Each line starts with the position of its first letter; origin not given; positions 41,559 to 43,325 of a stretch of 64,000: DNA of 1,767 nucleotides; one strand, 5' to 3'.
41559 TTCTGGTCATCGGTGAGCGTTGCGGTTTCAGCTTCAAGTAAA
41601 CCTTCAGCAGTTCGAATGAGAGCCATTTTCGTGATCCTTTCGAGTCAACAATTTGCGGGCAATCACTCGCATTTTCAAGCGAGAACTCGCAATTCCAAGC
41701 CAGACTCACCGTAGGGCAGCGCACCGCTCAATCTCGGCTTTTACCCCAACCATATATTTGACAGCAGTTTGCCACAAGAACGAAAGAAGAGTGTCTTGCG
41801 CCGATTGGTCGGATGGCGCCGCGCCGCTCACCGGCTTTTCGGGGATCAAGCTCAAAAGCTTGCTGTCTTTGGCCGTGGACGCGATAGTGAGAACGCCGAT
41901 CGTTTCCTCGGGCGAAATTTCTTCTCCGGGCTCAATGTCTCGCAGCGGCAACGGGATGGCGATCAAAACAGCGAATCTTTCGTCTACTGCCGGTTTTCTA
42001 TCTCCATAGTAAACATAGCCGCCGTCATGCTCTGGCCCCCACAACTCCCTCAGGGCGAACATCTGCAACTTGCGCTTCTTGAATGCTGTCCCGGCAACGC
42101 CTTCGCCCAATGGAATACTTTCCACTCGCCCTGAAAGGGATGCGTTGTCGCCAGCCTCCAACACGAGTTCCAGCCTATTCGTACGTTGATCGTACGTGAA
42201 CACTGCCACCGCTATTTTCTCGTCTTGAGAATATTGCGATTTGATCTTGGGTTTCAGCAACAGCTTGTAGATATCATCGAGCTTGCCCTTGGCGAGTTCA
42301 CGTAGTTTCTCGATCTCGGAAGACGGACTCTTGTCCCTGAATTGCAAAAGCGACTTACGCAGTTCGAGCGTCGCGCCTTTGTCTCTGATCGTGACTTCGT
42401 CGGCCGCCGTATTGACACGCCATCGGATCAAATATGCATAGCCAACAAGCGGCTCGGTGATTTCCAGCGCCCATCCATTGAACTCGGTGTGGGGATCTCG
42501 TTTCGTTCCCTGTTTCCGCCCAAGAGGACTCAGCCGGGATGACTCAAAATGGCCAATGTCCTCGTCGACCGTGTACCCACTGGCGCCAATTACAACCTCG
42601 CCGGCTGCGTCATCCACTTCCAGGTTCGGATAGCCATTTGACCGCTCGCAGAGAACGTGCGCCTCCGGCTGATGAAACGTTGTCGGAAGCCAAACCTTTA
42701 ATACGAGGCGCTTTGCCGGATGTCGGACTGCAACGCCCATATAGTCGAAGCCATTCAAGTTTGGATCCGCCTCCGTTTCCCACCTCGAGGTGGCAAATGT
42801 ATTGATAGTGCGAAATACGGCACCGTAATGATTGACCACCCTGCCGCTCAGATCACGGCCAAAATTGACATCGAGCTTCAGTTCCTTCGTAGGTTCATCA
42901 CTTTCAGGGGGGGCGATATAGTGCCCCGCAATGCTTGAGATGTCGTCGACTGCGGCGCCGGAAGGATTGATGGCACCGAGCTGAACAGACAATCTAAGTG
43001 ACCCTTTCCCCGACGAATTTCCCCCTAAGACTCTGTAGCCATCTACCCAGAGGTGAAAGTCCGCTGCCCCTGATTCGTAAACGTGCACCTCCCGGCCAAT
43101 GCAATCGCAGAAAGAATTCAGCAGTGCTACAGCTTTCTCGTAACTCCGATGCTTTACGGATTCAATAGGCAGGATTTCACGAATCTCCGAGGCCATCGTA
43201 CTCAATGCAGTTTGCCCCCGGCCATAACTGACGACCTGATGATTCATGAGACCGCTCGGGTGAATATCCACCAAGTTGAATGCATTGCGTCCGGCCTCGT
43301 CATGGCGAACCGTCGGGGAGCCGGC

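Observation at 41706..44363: Stand-alone 885-aa metallophosphoesterase-GAF protein: candidate nucleotide-signal-sensing immune or counter-immune factor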

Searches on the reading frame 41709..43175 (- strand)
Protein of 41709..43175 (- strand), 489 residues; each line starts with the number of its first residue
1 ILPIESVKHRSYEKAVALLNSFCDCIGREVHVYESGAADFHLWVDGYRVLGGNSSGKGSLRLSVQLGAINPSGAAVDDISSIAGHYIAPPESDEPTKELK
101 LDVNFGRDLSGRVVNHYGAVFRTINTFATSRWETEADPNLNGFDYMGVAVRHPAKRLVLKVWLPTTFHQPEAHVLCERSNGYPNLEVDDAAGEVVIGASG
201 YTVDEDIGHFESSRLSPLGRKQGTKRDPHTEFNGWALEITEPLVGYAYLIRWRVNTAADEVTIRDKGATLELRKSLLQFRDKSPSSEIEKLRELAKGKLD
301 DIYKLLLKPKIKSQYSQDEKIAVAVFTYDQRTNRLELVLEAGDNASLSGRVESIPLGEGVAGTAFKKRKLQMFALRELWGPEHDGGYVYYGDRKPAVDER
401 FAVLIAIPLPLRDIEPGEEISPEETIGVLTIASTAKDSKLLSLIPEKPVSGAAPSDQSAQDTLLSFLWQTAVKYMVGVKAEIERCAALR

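Call 54: predict_structure(alignment_id=A3)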
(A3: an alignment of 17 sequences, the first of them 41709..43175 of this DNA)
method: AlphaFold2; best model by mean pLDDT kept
length: 489 residues; sequences in the alignment: 17
mean_pLDDT: 87.8   pTM: 0.85
mean pLDDT of the five models: 87.8, 87.3, 87.0, 86.8, 86.5
residues with pLDDT >= 90: 280; 70-90: 173; 50-70: 28; < 50: 8
segments of 3 or more residues with pLDDT < 50: 448-454
pLDDT, mean of each block of 10 residues (from residue 1): 93 94 97 90 95 88 89 91 91 85 91 91 87 84 93 97 88 95 85 75 96 94 71 95 97 79 91 95 90 94 94 90 93 92 63 87 89 83 73 76 93 85 92 91 66 61 92 94 86
secondary structure, 60 per line:
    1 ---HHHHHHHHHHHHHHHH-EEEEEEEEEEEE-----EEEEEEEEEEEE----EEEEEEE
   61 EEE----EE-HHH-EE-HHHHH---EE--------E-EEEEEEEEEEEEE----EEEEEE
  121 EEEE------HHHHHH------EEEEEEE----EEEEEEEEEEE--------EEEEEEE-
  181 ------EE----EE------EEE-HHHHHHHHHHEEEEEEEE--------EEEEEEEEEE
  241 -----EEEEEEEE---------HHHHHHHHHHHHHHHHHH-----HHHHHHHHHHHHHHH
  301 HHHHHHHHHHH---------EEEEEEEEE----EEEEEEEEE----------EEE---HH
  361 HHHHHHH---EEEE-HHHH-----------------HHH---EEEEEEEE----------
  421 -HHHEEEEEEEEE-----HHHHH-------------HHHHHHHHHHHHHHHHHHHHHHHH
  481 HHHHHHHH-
elements in order: H4-19 E21-32 E38-49 E54-63 H78-82 E98-110 E115-124 H131-136 E143-149 E154-164 E173-179 E201-203 H205-214 E215-222 E231-240 E246-253 H263-280 H286-311 E321-329 E334-342 E353-355 H359-367 E371-374 H376-379 E403-410 E425-433 H439-443 H457-488

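Call 57: fold_search(model_id=the predicted structure, library=pdb)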
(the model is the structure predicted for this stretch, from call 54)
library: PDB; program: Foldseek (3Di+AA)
matches with E <= 10: 1336; with E <= 0.001: 28
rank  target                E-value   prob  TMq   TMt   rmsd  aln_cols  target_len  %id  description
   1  8b6l_O                1.1e-07  1.00  0.26  0.22  18.2       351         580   11  Subtomogram average of the human Sec61-TRAP-OSTA-translocon (released 2022-12-07)
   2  3kd4_A                4.9e-07  1.00  0.24  0.24  24.4       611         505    9  CRYSTAL STRUCTURE OF A PUTATIVE PROTEASE (BDI_1141) FROM PARABACTEROIDES DISTASONIS ATCC 8503 AT 2.00 A RESOLUTION (released 2009-11-24)
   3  6ezn_A                3.4e-06  1.00  0.25  0.28   7.6       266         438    7  Cryo-EM structure of the yeast oligosaccharyltransferase (OST) complex (released 2018-01-17)
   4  6s7o_E                5.4e-06  1.00  0.27  0.24  18.3       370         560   12  Cryo-EM structure of human oligosaccharyltransferase complex OST-A (released 2019-12-18)
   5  6g20_B                5.7e-06  0.99  0.20  0.20  17.4       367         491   10  Crystal structure of a fluorescence optimized bathy phytochrome PAiRFP2 derived from wild-type Agp2 in its functional  (released 2018-11-28)
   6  8pn9_E                7.7e-06  1.00  0.26  0.23  20.4       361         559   10  Structure of human oligosaccharyltransferase OST-A complex bound to NGI-1 (released 2024-05-08)
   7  7oci_A                1.5e-05  1.00  0.24  0.26   8.1       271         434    8  Cryo-EM structure of yeast Ost6p containing oligosaccharyltransferase complex (released 2022-02-16)
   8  5hsq                  1.5e-05  1.00  0.22  0.22  17.8       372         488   12  The surface engineered photosensory module (PAS-GAF-PHY) of the bacterial phytochrome Agp1 (AtBphP1) in the Pr form, chr (released 2016-08-03)
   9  6s7t_E                2.1e-05  1.00  0.25  0.28   9.8       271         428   12  Cryo-EM structure of human oligosaccharyltransferase complex OST-B (released 2019-12-18)
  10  3c2w_B                2.6e-05  0.93  0.18  0.18  18.0       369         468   14  Crystal structure of the photosensory core domain of P. aeruginosa bacteriophytochrome PaBphP in the Pfr state (released 2008-09-23)
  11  3ci6_B                3.7e-05  1.00  0.23  0.58  10.3       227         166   13  Crystal structure of the GAF domain from Acinetobacter phosphoenolpyruvate-protein phosphotransferase (released 2008-05-13)
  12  8iff_A                5.0e-05  0.96  0.19  0.12  17.7       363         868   10  Cryo-EM structure of Arabidopsis phytochrome A. (released 2023-08-02)
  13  9irk_A                8.4e-05  0.93  0.18  0.17  17.7       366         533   13  Cryo-EM structure of PhyB(Y276H,1-908)-PIF6beta complex (released 2025-06-04)
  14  6kp1_A                8.9e-05  1.00  0.23  0.25  15.3       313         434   10  Crystal structure of two domain M1 zinc metallopeptidase E323A mutant bound to L-methionine amino acid (released 2020-06-24)
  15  6a8z_B                8.9e-05  1.00  0.23  0.25  15.3       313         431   11  Crystal structure of M1 zinc metallopeptidase from Deinococcus radiodurans (released 2019-07-17)
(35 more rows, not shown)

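Call 71: search_protein_representatives(alignment_id=A3)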
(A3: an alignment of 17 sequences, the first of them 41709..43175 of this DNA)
Query: 17 sequences, 475 profile positions. Proteins with E-value up to 0.001 (for the whole library): 919; up to 1e-10: 502; up to 1e-30: 144. The best 150 are listed.
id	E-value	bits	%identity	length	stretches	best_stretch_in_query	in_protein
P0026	2.8e-155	533.8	-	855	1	1-473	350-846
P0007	5.8e-152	522.9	-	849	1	2-474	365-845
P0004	1.6e-151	521.5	-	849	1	2-473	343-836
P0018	1.8e-151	521.3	-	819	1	1-468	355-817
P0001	4.8e-149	513.3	-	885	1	1-468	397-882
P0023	1.3e-135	469.0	-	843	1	1-465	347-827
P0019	2.7e-133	461.3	-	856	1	5-470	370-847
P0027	7.5e-131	453.3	-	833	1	1-464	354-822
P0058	7.1e-124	430.3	-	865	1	3-473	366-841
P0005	2.6e-121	421.8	-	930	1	2-467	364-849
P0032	6.7e-119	413.9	-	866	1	1-467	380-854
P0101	8.1e-118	410.3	-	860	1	2-467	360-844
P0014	1.3e-117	409.6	-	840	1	1-467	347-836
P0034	7.3e-114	397.3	-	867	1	1-443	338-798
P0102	7.3e-113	394.0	-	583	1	10-438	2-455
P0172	7.0e-46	173.1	-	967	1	12-464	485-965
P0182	4.3e-40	154.0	-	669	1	11-465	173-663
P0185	9.9e-39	149.5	-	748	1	7-462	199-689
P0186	2.5e-38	148.2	-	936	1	11-467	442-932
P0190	9.8e-37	142.9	-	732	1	3-441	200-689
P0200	5.2e-35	137.2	-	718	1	5-464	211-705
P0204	4.6e-34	134.1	-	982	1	16-437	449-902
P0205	7.3e-34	133.5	-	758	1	17-458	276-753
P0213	1.5e-32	129.1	-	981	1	7-436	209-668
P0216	2.6e-32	128.3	-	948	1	12-464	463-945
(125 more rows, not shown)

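Call 72: search_protein_families(library=pfam, proteins=[P0172, P0186, P0204, P0216, P0185, P0190, P0200, P0205, P0182, P0213], max_evalue=0.01)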
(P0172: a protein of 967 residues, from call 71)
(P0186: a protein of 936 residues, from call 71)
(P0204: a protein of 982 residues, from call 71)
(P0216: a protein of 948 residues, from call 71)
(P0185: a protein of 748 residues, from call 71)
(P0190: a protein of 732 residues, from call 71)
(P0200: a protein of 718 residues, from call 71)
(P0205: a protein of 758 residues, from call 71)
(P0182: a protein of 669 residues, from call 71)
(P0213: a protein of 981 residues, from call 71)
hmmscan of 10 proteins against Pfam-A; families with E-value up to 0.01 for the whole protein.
P0172 (967 aa): 3 families
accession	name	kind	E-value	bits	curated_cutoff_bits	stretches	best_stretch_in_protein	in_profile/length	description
PF01048.26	PNP_UDP_1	-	1.2e-24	87.5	25.1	1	199-442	4-229/233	Phosphorylase superfamily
PF13676.11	TIR_2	-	6.5e-15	56.1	28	1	8-146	1-121/122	TIR domain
PF08357.16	SEFIR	-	4.2e-14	53.5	23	1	7-135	2-141/150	SEFIR domain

P0186 (936 aa): 10 families
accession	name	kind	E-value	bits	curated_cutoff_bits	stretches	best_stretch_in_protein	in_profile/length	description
PF01266.30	DAO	-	9.8e-07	29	27.9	1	59-151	2-79/353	FAD dependent oxidoreductase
PF03486.20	HI0933_like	-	2.1e-05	24.6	50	1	58-89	2-33/244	HI0933-like protein Rossmann domain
PF00890.30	FAD_binding_2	-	4.1e-05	23.4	20.4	1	59-88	2-31/414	FAD binding domain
PF07992.20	Pyr_redox_2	-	5.8e-05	23.1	26.1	1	58-92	2-31/291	Pyridine nucleotide-disulphide oxidoreductase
PF13450.12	NAD_binding_8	-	7.7e-05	23.3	21.9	1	61-91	1-31/68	NAD(P)-binding Rossmann-like domain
PF12831.13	FAD_oxidored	-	0.00013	21.8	27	1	58-89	1-32/416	FAD dependent oxidoreductase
PF01134.28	GIDA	-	0.00037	20.1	22.1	1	59-88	2-31/391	Glucose inhibited division protein A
PF01262.27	AlaDh_PNT_C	-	0.0011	18.9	23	1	55-91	27-63/214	Alanine dehydrogenase/PNT, C-terminal domain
PF11583.14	AurF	-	0.0036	17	29.6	1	705-823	25-153/282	P-aminobenzoate N-oxygenase AurF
PF01946.23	Thi4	-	0.0049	16.6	26.2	1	55-88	16-50/235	Thi4 family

P0204 (982 aa): 4 families
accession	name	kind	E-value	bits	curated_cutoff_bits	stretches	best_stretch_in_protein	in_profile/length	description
PF07992.20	Pyr_redox_2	-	2e-06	27.9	26.1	1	62-204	2-109/291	Pyridine nucleotide-disulphide oxidoreductase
PF01266.30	DAO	-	4.7e-05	23.5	27.9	1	62-131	1-58/353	FAD dependent oxidoreductase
PF13450.12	NAD_binding_8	-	0.00022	21.8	21.9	1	65-92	1-28/68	NAD(P)-binding Rossmann-like domain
PF00890.30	FAD_binding_2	-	0.00056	19.7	20.4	1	63-94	2-33/414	FAD binding domain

P0216 (948 aa): 7 families
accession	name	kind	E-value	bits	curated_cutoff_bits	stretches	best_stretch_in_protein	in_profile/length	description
PF01266.30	DAO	-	1.5e-05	25.1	27.9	1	69-165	3-84/353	FAD dependent oxidoreductase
PF13450.12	NAD_binding_8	-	5.1e-05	23.9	21.9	1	70-99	1-30/68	NAD(P)-binding Rossmann-like domain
PF07992.20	Pyr_redox_2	-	0.00016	21.7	26.1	1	68-232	3-138/291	Pyridine nucleotide-disulphide oxidoreductase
PF03486.20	HI0933_like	-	0.0011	18.9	50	1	68-101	3-36/244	HI0933-like protein Rossmann domain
PF01134.28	GIDA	-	0.002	17.7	22.1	1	69-97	3-32/391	Glucose inhibited division protein A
PF00070.33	Pyr_redox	-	0.0033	18.4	22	1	68-101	2-35/82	Pyridine nucleotide-disulphide oxidoreductase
PF00890.30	FAD_binding_2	-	0.0038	16.9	20.4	1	69-99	3-33/414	FAD binding domain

P0185 (748 aa): 1 family
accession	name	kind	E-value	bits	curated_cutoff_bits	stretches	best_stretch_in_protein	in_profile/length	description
PF19961.5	EAD8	-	0.0035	18.4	27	0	38-89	33-83/96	Effector-associated domain 8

P0190 (732 aa): 1 family
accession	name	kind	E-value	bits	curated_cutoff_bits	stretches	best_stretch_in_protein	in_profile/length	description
PF12770.12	CHAT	-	1.6e-11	44.6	24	1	36-181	122-282/289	CHAT domain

P0200 (718 aa): 1 family
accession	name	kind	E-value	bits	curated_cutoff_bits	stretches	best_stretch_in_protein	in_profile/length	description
PF12770.12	CHAT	-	1e-08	35.4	24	1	43-174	124-270/289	CHAT domain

P0205 (758 aa): 2 families
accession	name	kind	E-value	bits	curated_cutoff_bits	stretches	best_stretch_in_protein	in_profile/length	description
PF13365.12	Trypsin_2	-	3.8e-13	50.8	27.6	1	31-172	1-144/144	Trypsin-like peptidase domain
PF00089.32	Trypsin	-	0.00095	19.5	20.6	0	20-180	14-202/220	Trypsin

P0182 (669 aa): 0 families

P0213 (981 aa): 4 families
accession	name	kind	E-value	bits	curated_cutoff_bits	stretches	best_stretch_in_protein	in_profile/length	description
PF12710.13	HAD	-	4.3e-12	47.3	27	1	755-937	1-184/189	haloacid dehalogenase-like hydrolase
PF00702.32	Hydrolase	-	1.6e-11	45.4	26.4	1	753-938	2-184/191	haloacid dehalogenase-like hydrolase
PF12770.12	CHAT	-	4.1e-07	30.2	24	1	34-159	122-262/289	CHAT domain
PF13419.12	HAD_2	-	5.6e-06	27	23.8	1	757-937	3-164/178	Haloacid dehalogenase-like hydrolase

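Call 78: find_encoding_contigs(protein=P0190, flank=4000, max_places=2)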
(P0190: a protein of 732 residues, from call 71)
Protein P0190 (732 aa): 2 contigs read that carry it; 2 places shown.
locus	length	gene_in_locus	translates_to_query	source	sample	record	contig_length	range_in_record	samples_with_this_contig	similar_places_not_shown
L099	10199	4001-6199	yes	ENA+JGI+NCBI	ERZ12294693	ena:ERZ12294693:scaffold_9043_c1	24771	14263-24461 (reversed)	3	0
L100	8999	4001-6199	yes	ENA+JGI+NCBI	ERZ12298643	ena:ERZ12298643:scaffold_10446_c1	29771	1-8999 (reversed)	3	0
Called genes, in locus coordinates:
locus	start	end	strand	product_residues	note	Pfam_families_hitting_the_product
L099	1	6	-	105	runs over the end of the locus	?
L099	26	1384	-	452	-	PF02321:OEP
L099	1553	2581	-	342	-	-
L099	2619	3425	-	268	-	PF07920:DUF1684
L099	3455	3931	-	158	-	-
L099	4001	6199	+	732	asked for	PF12770:CHAT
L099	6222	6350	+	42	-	-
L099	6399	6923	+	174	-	-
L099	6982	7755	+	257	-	-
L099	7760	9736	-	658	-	PF00326:Peptidase_S9 (faint)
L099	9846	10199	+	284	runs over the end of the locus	PF02633:Creatininase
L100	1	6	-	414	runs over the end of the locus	PF25919:BSH_CusB (faint), PF25917:BSH_RND, PF25876:HH_MFP_RND, PF25954:Beta-barrel_RND_2 (faint), PF25963:Beta-barrel_AAEA (weak)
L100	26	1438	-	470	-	PF02321:OEP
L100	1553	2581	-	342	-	-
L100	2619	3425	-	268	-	PF07920:DUF1684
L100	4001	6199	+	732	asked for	PF12770:CHAT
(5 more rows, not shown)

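Call 79: find_encoding_contigs(protein=P0172, flank=4000, max_places=2)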
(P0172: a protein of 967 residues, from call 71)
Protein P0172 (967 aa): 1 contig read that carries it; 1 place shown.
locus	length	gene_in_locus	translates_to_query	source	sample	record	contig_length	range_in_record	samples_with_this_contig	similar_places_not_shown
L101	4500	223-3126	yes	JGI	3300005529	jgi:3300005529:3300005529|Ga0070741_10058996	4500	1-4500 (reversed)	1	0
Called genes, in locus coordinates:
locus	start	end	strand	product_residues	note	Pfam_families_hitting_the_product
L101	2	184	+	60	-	?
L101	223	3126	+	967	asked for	PF08357:SEFIR, PF13676:TIR_2, PF01048:PNP_UDP_1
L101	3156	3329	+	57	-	-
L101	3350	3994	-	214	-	PF00702:Hydrolase, PF12710:HAD, PF13419:HAD_2, PF13242:Hydrolase_like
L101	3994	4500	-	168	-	?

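Call 82: find_encoding_contigs(protein=P0205, flank=4000, max_places=1)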
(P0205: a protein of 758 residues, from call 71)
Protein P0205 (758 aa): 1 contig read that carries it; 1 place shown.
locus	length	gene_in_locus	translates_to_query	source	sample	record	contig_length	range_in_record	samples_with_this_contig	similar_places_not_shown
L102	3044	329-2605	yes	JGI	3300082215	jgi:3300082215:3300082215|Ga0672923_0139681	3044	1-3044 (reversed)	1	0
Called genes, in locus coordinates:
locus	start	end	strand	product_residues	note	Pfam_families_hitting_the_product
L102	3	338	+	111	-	?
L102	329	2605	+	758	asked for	PF13365:Trypsin_2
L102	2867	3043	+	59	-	?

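Call 83: find_encoding_contigs(protein=P0186, flank=4000, max_places=1)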
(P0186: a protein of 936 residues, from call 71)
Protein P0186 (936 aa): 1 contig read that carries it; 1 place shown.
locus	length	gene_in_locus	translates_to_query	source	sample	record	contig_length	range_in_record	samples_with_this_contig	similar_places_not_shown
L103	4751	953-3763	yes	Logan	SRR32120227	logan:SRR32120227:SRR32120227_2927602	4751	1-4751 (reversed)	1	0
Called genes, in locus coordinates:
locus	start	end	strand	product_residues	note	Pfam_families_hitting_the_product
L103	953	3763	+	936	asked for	PF01266:DAO (weak), PF03486:HI0933_like (faint)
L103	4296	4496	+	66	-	-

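Call 99: search_protein_families(library=pfam, alignment_id=A5, max_evalue=0.001)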
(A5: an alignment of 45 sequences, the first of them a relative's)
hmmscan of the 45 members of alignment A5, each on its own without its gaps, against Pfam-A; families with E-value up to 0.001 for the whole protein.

A. member 1, P0115 (673 aa): 0 families

B. families by the number of members that match (of 45 scanned): 25 families
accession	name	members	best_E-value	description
PF07992.20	Pyr_redox_2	10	3.5e-09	Pyridine nucleotide-disulphide oxidoreductase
PF01266.30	DAO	10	4.9e-09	FAD dependent oxidoreductase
PF13450.12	NAD_binding_8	9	2.7e-05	NAD(P)-binding Rossmann-like domain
PF12770.12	CHAT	7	1.4e-13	CHAT domain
PF00149.33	Metallophos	6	3.5e-16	Calcineurin-like phosphoesterase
PF00890.30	FAD_binding_2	6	9e-07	FAD binding domain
PF12850.12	Metallophos_2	5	6.7e-08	Calcineurin-like phosphoesterase superfamily domain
PF03486.20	HI0933_like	5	4e-06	HI0933-like protein Rossmann domain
PF01134.28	GIDA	5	1.7e-05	Glucose inhibited division protein A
PF12831.13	FAD_oxidored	4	7.9e-06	FAD dependent oxidoreductase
PF01262.27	AlaDh_PNT_C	4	4.4e-05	Alanine dehydrogenase/PNT, C-terminal domain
PF13365.12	Trypsin_2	3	2.2e-14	Trypsin-like peptidase domain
PF00089.32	Trypsin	2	0.00013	Trypsin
PF13738.12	Pyr_redox_3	2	0.00026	Pyridine nucleotide-disulphide oxidoreductase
PF01494.25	FAD_binding_3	2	0.00033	FAD binding domain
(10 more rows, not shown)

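Call 106: search_solved_structures(query=A3, max_evalue=10, show_alignments=2)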
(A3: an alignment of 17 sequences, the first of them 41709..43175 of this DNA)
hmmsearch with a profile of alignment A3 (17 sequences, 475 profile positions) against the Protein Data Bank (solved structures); distinct sequences matched with E-value up to 10: 4.
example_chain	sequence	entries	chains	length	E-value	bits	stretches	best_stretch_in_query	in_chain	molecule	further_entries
1ykd_A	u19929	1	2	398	0.018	16.7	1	306-354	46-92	adenylate cyclase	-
3ksf_A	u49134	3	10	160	0.59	11.7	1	333-359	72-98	Putative uncharacterized protein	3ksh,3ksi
3ksg_A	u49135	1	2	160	1.7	10.2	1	334-359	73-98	Putative uncharacterized protein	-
3ajy_A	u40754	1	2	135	1.9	10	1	113-161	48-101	Ancestral congerin Con-anc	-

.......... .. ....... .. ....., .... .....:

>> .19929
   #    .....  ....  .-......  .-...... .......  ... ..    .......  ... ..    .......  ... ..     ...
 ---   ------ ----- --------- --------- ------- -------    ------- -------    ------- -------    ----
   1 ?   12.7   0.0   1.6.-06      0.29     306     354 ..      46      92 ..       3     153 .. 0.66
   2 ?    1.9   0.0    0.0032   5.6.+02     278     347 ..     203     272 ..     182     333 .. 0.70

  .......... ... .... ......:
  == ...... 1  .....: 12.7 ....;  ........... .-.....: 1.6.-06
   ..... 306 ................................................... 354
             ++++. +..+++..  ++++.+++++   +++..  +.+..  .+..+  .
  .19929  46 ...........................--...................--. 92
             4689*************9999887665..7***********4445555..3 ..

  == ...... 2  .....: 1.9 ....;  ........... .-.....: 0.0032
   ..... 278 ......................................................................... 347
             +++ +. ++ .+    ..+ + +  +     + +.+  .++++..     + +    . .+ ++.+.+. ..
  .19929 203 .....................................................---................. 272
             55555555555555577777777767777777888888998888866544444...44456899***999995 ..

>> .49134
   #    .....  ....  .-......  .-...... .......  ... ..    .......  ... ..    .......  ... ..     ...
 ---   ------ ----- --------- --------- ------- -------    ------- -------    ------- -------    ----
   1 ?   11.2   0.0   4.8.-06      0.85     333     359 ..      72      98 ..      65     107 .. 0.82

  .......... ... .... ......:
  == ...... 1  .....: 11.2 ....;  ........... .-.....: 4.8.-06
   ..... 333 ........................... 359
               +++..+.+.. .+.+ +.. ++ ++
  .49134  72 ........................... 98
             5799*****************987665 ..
